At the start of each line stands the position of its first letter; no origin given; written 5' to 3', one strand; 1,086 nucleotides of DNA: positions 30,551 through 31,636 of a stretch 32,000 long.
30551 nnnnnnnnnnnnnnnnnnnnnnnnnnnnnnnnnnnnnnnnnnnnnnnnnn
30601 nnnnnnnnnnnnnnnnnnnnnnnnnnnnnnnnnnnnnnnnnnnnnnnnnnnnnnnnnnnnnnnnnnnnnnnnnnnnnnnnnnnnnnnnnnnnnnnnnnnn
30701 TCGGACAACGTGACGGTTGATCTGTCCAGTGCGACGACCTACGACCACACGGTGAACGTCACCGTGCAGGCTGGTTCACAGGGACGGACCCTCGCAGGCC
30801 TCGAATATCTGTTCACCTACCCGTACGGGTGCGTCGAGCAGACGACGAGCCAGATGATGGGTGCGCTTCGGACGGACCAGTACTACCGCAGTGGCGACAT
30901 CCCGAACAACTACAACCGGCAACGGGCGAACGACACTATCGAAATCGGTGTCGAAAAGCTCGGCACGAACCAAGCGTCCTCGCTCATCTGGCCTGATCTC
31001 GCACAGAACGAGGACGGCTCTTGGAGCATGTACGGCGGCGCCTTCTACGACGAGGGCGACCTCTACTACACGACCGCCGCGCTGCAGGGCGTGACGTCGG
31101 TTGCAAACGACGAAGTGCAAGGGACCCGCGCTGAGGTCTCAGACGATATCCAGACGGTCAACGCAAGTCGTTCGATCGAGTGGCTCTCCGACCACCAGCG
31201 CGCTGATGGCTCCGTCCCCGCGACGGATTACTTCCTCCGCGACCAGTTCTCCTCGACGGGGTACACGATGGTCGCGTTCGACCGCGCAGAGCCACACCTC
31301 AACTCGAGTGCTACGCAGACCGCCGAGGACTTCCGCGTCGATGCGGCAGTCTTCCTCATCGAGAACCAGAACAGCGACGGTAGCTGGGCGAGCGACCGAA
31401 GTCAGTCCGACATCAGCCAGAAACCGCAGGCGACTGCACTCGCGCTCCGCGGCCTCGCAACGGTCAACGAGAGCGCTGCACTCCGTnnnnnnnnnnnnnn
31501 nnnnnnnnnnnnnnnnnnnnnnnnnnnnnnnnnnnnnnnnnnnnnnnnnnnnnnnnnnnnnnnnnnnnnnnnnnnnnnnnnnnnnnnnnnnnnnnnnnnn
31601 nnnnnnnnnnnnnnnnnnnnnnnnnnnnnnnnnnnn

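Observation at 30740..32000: Archaeal alpha-2-macroglobulin-like thioester domain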

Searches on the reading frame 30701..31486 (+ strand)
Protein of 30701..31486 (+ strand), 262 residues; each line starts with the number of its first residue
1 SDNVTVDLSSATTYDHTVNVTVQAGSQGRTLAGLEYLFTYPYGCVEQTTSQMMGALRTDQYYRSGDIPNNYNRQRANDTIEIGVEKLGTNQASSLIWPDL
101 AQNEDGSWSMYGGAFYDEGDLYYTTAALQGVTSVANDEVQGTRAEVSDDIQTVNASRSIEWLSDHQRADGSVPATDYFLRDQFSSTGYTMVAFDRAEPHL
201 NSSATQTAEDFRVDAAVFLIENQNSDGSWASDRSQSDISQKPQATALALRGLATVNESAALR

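Call 43: search_solved_structures(query=A4, max_evalue=0.0001, show_alignments=5)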
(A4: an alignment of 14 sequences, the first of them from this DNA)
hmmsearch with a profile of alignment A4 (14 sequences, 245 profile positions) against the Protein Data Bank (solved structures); distinct sequences matched with E-value up to 0.0001: 47.
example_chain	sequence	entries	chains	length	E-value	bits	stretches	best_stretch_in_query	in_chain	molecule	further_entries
2sqc_A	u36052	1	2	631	5.5e-14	55.9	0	145-219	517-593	SQUALENE-HOPENE CYCLASE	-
3sqc_A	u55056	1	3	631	5.5e-14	55.9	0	145-219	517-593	SQUALENE--HOPENE CYCLASE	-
1gsz_A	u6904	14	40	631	7.1e-14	55.6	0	145-219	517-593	SQUALENE--HOPENE CYCLASE | SQUALENE-HOPENE CYCLASE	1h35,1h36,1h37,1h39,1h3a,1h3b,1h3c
7voo_A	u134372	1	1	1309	7e-10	42.5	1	15-166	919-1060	Alpha-2-macroglobulin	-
7von_A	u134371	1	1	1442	9.1e-10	42.1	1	15-166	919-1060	Alpha-2-macroglobulin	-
6tav_A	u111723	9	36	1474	9.7e-10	42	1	15-166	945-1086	Alpha-2-macroglobulin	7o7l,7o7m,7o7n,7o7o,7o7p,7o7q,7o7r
4ziu_A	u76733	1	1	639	1.5e-09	41.4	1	35-117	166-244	Uncharacterized lipoprotein YfhM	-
4u48_A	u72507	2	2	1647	2.5e-09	40.7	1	35-117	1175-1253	Putative inner membrane lipoprotein | alpha-2-macroglobulin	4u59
8j5z_A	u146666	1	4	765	2.6e-09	40.6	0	172-240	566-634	Terpene cyclase/mutase family member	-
9fx2_A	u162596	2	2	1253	4e-09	40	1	9-162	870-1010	CD109 antigen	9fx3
1hzf_A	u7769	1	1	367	4.2e-09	39.9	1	31-212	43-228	COMPLEMENT FACTOR C4A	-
8s3o_A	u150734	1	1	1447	4.9e-09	39.7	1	9-162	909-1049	CD109 antigen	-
5a42_A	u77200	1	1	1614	4.9e-09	39.7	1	35-117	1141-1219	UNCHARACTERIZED LIPOPROTEIN YFHM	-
4ziq_A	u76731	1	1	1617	4.9e-09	39.7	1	35-117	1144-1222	Uncharacterized lipoprotein YfhM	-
4rtd_A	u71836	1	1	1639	5e-09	39.7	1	35-117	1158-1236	Uncharacterized lipoprotein YfhM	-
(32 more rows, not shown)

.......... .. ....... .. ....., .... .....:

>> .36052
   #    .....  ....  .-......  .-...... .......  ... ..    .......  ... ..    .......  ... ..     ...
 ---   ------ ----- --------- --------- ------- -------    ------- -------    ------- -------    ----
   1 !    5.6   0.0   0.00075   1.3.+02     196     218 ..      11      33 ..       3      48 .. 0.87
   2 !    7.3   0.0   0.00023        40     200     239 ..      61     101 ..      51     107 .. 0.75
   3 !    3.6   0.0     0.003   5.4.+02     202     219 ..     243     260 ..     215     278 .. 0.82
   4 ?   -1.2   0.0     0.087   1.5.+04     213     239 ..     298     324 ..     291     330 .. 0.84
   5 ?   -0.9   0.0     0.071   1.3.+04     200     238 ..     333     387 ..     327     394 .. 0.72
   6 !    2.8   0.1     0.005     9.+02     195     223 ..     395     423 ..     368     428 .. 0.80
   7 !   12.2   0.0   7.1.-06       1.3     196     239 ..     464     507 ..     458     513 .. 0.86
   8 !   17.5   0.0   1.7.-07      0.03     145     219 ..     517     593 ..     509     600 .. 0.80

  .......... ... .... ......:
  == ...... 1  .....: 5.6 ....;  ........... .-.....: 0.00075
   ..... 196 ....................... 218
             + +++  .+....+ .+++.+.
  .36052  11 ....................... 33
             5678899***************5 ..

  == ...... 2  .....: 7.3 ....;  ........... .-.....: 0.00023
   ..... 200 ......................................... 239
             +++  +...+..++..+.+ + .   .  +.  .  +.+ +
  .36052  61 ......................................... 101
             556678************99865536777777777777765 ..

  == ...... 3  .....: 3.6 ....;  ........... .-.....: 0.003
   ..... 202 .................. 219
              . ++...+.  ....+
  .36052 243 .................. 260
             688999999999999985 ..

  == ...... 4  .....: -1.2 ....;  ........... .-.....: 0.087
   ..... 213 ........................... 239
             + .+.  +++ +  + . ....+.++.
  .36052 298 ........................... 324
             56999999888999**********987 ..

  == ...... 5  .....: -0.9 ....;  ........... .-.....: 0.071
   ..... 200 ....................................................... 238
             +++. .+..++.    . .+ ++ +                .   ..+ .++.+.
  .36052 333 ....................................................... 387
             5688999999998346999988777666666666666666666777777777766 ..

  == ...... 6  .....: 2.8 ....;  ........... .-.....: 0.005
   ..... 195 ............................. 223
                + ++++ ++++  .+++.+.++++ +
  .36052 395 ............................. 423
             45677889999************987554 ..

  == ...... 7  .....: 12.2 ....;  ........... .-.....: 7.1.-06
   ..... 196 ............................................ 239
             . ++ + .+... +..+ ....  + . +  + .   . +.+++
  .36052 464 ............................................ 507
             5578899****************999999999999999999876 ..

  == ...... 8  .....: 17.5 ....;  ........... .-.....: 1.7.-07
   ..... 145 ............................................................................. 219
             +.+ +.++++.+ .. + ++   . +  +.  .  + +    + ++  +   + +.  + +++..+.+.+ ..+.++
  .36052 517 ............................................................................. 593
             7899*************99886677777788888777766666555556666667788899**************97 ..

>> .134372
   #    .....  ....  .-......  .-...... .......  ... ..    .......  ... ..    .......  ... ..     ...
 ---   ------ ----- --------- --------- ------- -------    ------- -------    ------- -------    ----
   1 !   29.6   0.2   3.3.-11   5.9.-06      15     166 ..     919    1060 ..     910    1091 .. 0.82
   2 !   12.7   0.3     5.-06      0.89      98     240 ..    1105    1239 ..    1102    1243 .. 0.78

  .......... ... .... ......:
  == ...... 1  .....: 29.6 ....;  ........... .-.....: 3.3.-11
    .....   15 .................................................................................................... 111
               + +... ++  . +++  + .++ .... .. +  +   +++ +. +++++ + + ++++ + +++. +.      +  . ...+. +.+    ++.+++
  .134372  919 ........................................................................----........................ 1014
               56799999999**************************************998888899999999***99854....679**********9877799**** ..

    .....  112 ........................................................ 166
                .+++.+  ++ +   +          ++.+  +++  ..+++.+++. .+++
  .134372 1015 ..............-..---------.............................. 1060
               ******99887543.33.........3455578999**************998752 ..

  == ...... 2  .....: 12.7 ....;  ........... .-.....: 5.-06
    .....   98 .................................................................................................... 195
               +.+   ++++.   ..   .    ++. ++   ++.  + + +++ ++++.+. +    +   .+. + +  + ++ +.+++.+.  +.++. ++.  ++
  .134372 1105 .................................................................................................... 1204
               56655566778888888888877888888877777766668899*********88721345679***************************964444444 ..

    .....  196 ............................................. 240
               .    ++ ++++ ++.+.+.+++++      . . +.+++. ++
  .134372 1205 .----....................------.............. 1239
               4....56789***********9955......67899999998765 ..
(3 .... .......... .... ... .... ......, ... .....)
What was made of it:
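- Closest known: Eukaryotic thioester-containing proteins. Same: The motif Q-x-x-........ is also shared; it resembles A2M's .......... (call 43).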
